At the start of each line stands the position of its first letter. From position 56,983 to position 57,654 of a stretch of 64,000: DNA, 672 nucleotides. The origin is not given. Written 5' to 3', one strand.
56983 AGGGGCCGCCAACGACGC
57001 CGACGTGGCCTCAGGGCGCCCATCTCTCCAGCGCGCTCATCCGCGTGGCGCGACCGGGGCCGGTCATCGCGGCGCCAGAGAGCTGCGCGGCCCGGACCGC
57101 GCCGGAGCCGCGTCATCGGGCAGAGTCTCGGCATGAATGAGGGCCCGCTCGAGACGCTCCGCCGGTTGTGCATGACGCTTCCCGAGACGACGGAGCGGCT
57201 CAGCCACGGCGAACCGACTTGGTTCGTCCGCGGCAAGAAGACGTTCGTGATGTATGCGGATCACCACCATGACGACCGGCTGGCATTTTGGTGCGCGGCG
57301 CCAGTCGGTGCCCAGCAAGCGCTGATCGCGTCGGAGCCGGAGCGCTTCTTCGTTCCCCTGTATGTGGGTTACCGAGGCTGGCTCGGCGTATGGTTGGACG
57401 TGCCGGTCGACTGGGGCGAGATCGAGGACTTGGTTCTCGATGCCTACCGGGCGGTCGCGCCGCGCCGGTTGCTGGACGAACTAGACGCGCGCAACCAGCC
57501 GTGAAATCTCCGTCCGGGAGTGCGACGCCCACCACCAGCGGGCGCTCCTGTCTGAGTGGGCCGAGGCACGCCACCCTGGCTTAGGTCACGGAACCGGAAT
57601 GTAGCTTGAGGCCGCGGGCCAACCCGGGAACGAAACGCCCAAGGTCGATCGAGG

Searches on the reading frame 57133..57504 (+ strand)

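Call 32: search_protein_families(library=pfam, proteins=[window:57133-57504:+], max_evalue=0.001)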
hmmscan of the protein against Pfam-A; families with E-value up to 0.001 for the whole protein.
window:57133-57504:+ (123 aa): 1 family
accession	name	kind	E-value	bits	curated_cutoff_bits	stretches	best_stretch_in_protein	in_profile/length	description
PF04237.18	YjbR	-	2.2e-14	54.3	30.1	1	15-106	2-87/88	YjbR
